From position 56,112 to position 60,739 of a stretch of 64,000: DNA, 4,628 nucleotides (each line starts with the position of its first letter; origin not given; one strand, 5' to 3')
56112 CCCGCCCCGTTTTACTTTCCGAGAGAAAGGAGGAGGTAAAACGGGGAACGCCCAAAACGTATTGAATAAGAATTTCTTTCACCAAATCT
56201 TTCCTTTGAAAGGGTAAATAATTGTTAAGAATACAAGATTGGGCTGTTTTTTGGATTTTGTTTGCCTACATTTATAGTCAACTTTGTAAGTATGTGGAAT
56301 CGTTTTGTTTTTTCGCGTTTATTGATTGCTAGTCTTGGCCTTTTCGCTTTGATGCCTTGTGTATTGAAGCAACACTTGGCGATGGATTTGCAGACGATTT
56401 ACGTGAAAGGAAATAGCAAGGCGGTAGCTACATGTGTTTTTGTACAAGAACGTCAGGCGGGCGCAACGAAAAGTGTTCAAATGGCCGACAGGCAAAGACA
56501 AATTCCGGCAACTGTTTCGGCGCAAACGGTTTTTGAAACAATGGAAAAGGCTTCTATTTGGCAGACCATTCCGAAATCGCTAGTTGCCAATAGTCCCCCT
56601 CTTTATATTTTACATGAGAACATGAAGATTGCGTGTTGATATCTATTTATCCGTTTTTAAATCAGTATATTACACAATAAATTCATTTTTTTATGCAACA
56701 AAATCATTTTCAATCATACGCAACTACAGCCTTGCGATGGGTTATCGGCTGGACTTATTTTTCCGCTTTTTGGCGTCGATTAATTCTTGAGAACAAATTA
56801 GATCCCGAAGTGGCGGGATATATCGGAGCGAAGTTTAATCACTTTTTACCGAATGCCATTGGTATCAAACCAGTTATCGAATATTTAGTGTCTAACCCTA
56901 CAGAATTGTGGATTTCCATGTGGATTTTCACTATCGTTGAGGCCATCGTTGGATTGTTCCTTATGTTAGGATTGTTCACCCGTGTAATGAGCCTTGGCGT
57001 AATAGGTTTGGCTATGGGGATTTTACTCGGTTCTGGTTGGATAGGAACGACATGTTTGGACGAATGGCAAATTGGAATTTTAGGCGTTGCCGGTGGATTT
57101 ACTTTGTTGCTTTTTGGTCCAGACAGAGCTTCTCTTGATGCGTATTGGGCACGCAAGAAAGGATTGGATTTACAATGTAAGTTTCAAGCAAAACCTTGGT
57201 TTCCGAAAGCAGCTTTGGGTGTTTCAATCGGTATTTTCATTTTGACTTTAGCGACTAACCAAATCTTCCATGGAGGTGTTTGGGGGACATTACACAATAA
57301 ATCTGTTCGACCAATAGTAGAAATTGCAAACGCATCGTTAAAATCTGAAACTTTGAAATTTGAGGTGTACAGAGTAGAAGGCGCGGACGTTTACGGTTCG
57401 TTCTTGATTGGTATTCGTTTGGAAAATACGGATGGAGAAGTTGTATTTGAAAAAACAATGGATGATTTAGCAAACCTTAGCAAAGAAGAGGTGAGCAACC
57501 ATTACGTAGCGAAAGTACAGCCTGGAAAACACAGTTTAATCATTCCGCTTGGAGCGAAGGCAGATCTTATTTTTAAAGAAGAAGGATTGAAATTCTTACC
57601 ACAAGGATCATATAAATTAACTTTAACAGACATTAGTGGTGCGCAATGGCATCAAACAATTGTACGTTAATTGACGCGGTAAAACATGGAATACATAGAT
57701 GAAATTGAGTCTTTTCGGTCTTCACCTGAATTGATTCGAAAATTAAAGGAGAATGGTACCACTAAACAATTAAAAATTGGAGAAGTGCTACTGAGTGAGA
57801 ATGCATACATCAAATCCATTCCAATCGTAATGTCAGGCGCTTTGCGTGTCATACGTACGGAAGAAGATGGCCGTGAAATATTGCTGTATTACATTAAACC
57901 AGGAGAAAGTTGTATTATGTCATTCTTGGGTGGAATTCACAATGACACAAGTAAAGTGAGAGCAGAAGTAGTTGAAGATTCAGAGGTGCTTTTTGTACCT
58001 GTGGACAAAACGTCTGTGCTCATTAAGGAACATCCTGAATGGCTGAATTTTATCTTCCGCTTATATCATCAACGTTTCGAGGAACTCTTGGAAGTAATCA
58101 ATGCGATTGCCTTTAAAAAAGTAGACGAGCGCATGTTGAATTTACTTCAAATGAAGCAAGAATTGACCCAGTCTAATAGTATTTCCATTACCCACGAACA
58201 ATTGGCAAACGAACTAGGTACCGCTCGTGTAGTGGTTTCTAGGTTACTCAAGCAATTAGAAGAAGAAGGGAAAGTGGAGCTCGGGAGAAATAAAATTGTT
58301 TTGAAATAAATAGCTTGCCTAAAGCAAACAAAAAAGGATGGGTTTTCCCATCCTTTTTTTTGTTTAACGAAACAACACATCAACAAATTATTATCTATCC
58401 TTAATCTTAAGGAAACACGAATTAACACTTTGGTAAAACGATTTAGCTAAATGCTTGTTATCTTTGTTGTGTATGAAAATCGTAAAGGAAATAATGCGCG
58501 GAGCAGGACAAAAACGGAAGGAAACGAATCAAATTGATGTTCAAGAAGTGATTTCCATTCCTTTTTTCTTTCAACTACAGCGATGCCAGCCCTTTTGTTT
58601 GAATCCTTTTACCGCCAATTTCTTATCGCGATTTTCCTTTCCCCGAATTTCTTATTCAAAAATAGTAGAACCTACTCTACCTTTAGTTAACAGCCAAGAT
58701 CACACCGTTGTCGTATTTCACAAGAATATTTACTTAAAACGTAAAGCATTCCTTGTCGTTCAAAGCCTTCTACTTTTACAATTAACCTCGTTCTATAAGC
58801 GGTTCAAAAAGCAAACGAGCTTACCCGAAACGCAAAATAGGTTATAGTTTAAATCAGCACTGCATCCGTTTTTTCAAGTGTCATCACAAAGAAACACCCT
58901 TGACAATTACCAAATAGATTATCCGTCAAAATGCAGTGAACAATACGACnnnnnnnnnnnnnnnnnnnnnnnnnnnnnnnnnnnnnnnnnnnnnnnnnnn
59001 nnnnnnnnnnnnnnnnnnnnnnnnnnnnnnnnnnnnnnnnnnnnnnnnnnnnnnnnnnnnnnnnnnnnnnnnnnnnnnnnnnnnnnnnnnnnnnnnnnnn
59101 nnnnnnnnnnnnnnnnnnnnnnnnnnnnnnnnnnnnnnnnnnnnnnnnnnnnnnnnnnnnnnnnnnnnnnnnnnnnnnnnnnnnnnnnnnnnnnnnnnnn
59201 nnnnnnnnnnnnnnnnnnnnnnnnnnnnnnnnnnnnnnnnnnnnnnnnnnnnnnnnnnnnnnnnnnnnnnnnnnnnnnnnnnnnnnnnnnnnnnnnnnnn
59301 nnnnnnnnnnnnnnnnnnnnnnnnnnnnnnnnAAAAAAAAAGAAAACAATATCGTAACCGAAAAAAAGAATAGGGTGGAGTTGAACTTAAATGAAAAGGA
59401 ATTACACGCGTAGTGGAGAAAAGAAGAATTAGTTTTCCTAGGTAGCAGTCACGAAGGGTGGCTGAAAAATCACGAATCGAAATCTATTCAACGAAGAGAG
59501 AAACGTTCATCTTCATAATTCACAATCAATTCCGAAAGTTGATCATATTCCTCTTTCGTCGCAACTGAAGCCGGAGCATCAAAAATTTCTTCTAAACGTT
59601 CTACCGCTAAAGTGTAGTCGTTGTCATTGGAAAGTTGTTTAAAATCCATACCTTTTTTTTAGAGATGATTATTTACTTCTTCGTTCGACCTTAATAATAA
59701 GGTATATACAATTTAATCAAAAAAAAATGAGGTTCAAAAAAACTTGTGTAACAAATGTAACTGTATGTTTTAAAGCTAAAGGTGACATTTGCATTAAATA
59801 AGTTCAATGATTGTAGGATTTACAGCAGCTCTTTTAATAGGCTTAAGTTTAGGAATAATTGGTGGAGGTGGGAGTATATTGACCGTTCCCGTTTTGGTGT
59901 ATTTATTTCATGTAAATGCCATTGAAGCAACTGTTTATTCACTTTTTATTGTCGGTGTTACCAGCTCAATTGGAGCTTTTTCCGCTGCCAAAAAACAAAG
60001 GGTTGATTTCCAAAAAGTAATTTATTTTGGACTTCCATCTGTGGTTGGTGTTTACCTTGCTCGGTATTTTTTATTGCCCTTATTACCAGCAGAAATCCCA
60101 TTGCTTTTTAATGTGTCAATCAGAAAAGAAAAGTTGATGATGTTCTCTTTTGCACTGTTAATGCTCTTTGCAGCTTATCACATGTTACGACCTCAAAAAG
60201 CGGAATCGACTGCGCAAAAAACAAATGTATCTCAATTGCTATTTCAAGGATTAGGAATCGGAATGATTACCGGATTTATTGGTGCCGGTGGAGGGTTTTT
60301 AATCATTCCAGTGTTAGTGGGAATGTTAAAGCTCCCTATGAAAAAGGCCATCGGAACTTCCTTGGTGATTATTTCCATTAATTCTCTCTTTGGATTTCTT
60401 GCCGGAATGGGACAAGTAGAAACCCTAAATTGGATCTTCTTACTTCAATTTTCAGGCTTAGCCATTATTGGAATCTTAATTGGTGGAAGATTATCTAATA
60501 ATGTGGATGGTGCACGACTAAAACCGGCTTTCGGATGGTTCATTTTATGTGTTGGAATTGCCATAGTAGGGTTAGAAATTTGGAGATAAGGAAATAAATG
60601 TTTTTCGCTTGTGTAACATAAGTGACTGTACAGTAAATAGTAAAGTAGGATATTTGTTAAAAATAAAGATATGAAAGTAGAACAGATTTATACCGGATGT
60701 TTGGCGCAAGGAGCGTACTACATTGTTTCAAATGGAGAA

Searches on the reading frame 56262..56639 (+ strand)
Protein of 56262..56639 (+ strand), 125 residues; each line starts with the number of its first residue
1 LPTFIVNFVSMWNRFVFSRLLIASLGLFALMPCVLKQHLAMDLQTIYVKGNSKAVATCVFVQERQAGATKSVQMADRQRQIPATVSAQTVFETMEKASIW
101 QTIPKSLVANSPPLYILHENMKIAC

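Call 40: search_protein_families(library=pfam, proteins=[window:56262-56639:+])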
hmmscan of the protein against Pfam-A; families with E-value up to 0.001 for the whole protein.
window:56262-56639:+ (125 aa): 0 families

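Call 69: search_protein_families(library=ncbifam, proteins=[window:56262-56639:+], max_evalue=0.01)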
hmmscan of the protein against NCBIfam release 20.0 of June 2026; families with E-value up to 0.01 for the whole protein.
window:56262-56639:+ (125 aa): 1 family
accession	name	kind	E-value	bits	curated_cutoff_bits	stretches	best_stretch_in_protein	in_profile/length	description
TIGR03951.1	Fe_III_red_FhuF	equivalog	0.0009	19.4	63.85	1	8-97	5-90/182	siderophore-iron reductase FhuF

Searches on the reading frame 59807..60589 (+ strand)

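Call 40: search_protein_families(library=pfam, proteins=[window:59807-60589:+])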
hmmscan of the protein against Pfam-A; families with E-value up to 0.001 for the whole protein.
window:59807-60589:+ (260 aa): 1 family
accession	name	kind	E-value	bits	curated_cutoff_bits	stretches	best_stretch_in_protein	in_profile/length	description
PF01925.25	TauE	-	4.8e-42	144.7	32.6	1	5-252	2-236/237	Sulfite exporter TauE/SafE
